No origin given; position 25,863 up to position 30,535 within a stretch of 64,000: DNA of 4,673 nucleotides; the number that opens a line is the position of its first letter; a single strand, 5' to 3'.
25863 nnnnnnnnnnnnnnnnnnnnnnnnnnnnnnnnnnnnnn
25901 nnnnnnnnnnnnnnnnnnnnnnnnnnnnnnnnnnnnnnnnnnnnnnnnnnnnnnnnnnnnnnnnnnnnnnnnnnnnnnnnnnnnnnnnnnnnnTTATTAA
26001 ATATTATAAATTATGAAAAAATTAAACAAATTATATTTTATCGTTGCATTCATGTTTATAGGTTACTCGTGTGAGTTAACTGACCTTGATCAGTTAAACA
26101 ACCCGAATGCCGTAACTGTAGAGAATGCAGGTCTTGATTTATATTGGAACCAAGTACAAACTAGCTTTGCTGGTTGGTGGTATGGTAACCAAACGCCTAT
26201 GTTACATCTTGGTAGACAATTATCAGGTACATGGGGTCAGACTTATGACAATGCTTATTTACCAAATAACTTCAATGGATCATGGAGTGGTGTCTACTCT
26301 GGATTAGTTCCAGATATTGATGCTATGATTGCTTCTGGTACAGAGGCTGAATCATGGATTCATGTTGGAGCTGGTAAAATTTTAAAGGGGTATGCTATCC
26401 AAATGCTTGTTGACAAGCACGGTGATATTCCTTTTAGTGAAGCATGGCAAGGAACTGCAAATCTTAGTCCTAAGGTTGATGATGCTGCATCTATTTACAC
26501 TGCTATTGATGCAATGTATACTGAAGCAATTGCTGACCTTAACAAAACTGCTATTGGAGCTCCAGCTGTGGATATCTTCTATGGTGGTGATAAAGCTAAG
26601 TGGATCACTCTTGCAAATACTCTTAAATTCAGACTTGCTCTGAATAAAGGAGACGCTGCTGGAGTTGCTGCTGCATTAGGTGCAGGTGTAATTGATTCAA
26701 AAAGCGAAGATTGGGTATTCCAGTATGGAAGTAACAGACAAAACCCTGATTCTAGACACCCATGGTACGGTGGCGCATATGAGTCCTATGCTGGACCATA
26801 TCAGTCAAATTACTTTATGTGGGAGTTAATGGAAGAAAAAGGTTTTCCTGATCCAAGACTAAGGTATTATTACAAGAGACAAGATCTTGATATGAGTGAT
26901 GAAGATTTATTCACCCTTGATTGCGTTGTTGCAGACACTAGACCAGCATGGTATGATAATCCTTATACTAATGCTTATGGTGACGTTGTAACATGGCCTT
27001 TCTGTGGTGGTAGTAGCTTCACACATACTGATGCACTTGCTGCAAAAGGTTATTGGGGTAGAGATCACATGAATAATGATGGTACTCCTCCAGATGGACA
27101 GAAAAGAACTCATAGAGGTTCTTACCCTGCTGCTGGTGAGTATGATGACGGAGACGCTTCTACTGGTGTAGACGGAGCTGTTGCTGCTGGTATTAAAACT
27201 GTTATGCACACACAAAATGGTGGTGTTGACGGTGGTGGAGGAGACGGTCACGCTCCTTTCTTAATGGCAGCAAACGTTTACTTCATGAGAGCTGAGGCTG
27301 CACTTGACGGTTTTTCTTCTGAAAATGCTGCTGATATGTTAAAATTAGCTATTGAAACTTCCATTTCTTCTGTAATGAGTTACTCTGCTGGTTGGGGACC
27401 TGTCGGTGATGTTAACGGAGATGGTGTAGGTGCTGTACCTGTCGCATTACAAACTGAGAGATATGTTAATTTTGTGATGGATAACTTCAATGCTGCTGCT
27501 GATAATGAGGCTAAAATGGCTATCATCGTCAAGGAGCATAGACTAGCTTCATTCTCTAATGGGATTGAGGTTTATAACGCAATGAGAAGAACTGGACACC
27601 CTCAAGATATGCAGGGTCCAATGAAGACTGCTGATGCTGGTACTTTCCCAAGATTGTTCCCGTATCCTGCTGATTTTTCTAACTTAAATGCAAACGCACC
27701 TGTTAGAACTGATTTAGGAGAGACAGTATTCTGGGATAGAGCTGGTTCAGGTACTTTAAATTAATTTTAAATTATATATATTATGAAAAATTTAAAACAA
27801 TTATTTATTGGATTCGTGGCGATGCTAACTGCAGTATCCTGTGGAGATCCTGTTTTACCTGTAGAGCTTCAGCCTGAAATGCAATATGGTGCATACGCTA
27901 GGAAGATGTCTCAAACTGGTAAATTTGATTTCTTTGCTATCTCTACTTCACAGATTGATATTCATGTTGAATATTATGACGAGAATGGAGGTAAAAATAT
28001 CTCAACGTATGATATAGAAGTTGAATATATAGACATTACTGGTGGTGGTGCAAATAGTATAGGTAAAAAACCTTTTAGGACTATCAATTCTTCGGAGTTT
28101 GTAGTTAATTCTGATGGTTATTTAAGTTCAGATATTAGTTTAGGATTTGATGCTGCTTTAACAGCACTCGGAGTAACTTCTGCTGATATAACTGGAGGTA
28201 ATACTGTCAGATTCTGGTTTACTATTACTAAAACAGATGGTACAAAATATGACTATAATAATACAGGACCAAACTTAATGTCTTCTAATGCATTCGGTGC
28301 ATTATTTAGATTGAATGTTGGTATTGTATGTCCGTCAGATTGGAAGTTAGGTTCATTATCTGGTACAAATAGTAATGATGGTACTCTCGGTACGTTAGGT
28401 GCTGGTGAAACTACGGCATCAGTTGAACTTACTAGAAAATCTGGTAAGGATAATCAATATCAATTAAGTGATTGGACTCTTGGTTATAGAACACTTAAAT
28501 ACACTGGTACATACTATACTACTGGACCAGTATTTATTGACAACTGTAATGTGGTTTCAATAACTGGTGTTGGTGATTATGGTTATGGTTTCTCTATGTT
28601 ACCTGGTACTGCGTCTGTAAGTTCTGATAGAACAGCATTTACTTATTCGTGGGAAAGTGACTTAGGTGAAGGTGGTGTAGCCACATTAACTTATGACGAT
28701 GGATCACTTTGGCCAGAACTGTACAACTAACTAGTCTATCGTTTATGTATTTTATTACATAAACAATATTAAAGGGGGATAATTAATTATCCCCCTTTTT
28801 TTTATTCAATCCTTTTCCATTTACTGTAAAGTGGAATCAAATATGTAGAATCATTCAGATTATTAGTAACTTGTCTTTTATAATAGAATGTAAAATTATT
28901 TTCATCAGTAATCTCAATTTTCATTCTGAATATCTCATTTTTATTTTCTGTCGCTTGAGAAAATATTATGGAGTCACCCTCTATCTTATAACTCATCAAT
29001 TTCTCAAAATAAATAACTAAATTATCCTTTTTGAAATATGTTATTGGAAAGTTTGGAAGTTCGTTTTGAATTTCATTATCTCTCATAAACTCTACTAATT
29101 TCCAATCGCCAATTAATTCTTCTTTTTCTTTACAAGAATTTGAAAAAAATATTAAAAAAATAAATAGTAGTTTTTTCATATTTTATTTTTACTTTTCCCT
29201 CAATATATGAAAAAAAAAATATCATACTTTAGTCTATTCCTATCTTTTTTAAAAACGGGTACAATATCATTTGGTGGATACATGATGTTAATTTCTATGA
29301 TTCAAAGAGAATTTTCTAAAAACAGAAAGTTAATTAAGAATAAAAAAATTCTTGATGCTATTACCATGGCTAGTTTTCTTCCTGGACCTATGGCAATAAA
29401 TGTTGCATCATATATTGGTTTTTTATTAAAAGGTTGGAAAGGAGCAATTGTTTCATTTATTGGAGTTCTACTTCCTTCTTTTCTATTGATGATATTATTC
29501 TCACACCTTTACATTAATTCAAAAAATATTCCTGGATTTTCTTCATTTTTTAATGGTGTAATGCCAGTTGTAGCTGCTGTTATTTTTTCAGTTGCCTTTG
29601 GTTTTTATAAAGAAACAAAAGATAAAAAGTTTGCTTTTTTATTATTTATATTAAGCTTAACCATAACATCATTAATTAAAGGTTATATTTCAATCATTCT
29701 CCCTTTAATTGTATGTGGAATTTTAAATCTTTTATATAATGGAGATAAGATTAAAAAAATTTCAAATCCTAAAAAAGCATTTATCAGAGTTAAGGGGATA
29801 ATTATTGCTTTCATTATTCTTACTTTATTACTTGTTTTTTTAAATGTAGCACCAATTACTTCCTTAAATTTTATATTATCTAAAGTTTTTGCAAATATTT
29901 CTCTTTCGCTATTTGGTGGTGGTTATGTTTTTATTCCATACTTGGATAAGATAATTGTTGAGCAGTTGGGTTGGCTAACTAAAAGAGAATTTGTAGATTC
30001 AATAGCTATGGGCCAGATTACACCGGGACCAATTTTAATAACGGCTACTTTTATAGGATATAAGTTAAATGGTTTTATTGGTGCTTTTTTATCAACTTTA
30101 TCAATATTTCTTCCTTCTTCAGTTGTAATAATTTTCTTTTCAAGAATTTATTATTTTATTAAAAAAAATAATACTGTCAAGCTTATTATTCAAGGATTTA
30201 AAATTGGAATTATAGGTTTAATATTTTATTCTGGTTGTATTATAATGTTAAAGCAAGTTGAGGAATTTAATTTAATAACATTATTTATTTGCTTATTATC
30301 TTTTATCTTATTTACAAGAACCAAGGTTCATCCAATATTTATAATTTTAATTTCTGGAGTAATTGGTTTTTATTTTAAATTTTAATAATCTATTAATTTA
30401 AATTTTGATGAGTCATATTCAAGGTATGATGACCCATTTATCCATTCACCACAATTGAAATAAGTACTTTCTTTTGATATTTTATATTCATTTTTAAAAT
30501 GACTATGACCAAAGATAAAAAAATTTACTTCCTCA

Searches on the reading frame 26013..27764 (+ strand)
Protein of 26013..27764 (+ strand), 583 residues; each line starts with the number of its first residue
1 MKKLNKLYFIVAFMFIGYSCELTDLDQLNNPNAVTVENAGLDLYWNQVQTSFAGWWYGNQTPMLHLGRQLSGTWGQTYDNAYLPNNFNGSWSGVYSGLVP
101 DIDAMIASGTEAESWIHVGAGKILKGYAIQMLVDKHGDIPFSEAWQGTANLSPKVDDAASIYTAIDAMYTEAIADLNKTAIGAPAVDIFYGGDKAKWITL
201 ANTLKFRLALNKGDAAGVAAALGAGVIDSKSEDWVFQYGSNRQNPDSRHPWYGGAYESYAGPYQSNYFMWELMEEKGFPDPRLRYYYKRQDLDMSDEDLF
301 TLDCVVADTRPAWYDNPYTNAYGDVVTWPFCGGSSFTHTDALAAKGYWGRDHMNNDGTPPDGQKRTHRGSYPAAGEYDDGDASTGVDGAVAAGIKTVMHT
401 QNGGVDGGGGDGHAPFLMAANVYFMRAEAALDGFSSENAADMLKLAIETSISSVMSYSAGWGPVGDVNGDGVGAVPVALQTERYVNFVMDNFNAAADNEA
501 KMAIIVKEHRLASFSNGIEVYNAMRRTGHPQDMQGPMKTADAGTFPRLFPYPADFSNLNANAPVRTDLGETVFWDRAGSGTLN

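Call 38: search_protein_families(library=pfam, proteins=[window:26013-27764:+], max_evalue=0.00001)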
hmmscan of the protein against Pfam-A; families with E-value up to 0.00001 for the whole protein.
window:26013-27764:+ (583 aa): 2 families
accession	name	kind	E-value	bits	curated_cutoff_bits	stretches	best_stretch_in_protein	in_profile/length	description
PF12771.13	SusD-like_2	-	2.3e-39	135.9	27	2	84-289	54-262/415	Starch-binding associating with outer membrane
PF12741.13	SusD-like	-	3.2e-27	96.2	27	2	86-295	78-285/495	Susd and RagB outer membrane lipoprotein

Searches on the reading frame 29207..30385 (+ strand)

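Call 38: search_protein_families(library=pfam, proteins=[window:29207-30385:+], max_evalue=0.00001)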
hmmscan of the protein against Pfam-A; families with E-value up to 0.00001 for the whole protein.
window:29207-30385:+ (392 aa): 1 family
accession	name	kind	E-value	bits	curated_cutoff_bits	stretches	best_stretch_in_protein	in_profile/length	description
PF02417.20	Chromate_transp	-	2.2e-77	259.2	28.6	2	224-388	3-166/166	Chromate transporter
